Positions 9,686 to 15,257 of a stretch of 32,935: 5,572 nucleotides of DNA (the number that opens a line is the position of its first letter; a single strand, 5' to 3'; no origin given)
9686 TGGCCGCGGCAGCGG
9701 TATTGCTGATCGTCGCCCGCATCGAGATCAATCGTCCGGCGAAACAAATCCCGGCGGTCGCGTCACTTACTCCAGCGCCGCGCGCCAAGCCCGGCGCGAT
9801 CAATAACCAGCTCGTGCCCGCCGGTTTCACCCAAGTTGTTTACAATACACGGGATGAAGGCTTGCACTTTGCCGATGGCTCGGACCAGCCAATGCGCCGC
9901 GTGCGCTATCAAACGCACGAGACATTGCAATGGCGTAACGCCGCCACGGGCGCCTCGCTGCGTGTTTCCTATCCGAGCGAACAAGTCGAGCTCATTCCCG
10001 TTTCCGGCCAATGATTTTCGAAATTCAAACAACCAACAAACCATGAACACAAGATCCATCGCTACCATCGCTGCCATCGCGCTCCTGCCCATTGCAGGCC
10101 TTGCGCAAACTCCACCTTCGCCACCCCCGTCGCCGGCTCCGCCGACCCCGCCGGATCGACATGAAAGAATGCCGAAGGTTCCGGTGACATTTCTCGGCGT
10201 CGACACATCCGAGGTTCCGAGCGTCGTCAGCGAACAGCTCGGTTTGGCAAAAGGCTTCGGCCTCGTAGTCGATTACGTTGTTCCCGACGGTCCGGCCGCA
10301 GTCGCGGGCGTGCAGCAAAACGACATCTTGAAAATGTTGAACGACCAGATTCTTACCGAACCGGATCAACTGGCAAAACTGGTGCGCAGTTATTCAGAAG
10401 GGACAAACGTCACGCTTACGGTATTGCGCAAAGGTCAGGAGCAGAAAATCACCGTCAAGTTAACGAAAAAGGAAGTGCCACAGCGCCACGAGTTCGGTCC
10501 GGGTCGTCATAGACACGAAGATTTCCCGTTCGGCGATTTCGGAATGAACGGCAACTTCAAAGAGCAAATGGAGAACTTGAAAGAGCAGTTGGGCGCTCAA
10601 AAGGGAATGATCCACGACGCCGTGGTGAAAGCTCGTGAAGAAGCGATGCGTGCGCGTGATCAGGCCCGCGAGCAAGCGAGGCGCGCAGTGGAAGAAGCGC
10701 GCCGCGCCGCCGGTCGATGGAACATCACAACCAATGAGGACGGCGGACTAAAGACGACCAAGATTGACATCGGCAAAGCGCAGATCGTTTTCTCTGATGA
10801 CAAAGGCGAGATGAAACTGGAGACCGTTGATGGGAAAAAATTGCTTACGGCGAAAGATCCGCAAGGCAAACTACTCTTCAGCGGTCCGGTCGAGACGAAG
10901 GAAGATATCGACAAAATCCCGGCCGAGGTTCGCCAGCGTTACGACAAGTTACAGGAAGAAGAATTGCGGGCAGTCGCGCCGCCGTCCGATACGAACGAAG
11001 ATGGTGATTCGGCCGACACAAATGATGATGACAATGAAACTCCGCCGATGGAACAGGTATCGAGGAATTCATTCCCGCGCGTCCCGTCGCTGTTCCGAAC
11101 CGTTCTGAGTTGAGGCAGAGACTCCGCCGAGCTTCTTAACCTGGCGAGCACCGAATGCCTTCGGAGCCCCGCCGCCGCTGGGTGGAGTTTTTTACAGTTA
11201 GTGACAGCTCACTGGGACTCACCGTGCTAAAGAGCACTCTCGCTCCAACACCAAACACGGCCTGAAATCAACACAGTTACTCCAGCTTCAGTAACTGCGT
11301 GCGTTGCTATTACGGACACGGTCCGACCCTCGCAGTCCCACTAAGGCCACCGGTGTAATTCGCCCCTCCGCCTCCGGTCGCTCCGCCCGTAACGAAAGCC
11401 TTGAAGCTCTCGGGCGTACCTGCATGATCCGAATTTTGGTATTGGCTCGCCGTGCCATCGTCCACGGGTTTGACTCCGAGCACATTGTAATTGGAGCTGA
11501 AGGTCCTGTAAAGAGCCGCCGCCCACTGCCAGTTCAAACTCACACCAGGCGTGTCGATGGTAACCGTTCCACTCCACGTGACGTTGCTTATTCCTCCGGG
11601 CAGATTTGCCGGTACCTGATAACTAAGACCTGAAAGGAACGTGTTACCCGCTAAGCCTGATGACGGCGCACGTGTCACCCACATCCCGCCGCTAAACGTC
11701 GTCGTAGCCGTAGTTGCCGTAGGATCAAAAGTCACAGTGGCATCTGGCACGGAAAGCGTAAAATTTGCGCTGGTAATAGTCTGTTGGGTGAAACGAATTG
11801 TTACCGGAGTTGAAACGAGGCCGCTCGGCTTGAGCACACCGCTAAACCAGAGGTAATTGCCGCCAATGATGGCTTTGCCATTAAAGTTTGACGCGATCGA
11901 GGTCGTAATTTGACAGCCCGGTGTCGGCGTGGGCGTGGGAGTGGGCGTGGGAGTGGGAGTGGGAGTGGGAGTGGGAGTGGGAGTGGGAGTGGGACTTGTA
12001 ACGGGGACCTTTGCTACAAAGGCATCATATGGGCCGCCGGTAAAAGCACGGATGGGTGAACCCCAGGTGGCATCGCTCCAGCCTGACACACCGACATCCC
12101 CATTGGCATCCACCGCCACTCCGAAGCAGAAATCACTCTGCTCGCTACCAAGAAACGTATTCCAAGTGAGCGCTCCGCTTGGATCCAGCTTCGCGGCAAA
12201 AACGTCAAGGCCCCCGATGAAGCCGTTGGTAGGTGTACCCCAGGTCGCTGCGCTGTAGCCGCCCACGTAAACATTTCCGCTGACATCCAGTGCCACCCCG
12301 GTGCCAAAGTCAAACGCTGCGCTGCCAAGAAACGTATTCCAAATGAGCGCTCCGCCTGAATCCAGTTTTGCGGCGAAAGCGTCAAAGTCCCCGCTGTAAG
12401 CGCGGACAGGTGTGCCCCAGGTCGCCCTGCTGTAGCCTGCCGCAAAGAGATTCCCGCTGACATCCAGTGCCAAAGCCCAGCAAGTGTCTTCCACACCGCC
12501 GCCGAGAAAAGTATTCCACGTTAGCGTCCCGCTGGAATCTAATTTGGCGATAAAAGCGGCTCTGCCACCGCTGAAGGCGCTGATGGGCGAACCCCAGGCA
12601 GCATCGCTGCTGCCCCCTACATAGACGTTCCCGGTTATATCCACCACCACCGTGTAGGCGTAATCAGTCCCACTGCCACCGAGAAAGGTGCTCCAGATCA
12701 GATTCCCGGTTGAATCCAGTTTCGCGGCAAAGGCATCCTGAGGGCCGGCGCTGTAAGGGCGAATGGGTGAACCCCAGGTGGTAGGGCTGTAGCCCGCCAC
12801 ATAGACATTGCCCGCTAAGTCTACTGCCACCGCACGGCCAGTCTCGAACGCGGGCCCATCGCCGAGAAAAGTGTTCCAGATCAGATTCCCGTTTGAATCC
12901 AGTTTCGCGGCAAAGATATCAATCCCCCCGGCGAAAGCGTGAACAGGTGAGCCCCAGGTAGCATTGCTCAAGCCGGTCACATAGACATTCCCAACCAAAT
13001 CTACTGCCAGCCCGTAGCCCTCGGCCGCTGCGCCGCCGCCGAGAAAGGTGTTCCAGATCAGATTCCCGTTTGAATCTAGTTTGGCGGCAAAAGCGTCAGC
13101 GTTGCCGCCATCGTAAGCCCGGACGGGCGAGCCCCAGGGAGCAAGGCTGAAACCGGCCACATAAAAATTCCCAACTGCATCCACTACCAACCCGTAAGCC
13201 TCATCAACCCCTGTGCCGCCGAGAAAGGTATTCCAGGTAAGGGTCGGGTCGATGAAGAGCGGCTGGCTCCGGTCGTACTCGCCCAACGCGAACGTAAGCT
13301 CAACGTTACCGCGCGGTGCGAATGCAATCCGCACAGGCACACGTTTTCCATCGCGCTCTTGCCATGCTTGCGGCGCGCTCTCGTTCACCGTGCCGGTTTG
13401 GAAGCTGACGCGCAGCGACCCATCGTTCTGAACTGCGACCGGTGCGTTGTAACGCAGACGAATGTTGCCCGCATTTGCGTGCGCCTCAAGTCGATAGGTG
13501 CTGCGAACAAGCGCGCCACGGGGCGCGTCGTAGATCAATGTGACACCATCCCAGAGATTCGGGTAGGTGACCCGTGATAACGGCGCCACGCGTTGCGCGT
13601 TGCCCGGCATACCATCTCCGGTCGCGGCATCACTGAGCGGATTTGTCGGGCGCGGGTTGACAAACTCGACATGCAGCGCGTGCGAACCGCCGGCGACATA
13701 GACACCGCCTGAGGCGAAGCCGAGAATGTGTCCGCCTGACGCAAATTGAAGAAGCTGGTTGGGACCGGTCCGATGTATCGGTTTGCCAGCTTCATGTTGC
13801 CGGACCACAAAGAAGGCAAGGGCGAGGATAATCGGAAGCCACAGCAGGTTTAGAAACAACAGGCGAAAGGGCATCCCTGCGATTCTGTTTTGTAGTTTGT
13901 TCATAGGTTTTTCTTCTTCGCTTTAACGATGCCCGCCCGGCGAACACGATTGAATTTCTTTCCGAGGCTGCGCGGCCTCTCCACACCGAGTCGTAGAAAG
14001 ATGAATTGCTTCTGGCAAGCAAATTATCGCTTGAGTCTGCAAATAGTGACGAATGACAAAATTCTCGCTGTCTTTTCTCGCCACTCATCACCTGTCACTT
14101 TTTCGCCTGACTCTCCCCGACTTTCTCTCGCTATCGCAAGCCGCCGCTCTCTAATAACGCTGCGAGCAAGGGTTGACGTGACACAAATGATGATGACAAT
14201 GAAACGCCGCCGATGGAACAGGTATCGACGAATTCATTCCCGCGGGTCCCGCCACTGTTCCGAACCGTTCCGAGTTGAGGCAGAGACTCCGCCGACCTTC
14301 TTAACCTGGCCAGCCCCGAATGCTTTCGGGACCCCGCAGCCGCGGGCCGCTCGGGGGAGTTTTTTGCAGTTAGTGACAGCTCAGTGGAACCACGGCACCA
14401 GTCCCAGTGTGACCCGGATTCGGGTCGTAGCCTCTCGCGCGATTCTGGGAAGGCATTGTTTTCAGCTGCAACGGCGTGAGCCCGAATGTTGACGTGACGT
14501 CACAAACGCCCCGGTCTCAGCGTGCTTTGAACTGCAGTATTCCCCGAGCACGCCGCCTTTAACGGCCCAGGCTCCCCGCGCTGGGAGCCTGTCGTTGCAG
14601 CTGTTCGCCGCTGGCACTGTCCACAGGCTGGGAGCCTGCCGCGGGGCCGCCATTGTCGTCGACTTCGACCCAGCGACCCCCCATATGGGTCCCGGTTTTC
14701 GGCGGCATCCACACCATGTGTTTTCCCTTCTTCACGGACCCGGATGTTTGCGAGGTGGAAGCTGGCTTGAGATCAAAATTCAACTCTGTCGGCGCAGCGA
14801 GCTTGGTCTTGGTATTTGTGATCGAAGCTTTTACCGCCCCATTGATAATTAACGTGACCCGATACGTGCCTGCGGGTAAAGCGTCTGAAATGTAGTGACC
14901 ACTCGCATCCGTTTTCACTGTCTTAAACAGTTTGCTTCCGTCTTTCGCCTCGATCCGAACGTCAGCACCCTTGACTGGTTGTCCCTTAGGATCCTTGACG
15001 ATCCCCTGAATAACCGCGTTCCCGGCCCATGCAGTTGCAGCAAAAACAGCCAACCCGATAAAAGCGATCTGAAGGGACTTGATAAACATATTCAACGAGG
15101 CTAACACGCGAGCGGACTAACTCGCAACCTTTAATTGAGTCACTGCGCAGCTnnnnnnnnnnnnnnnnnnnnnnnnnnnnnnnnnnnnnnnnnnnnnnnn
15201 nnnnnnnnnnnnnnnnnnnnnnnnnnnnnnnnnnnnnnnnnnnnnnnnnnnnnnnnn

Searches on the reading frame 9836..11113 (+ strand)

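Call 33: search_protein_families(library=pfam, proteins=[window:9836-11113:+], max_evalue=0.0001)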
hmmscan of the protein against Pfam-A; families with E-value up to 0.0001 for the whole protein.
window:9836-11113:+ (425 aa): 2 families
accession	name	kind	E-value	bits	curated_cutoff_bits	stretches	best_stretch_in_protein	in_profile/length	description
PF13180.12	PDZ_2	-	1.4e-11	45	27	1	120-209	3-80/80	PDZ domain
PF17820.7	PDZ_6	-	8.1e-09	35.5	27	1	144-198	1-54/54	PDZ domain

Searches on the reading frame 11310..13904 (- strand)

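Call 33: search_protein_families(library=pfam, proteins=[window:11310-13904:-], max_evalue=0.0001)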
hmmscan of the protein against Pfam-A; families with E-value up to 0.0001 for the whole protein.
window:11310-13904:- (864 aa): 2 families
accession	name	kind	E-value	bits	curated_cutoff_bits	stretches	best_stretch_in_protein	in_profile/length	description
PF25778.1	DUF7948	-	3.2e-24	86.6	27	1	102-221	95-214/214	Domain of unknown function (DUF7948)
PF06739.17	SBBP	-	2.2e-21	76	20.5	2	403-435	1-34/38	Beta-propeller repeat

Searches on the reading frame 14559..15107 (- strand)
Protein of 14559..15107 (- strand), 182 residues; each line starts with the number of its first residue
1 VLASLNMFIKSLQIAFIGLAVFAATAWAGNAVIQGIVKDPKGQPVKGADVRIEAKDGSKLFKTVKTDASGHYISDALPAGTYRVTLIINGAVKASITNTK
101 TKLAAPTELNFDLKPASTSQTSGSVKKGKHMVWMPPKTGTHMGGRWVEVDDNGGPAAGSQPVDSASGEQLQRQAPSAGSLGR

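Call 33: search_protein_families(library=pfam, proteins=[window:14559-15107:-], max_evalue=0.0001)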
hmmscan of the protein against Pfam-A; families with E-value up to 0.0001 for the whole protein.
window:14559-15107:- (182 aa): 4 families
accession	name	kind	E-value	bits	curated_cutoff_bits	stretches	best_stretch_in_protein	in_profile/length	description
PF13620.12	CarboxypepD_reg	-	2.1e-14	54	32.3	1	33-114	2-82/82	Carboxypeptidase regulatory-like domain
PF17210.9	SdrD_B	-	7.2e-09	36.3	29.7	1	37-125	16-99/112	SdrD B-like domain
PF02369.22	Big_1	-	8.9e-06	26.2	34.9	1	32-97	20-89/93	Bacterial Ig-like domain (group 1)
PF17802.7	SpaA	-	2.2e-05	24.9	23.1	1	39-84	9-56/91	Prealbumin-like fold domain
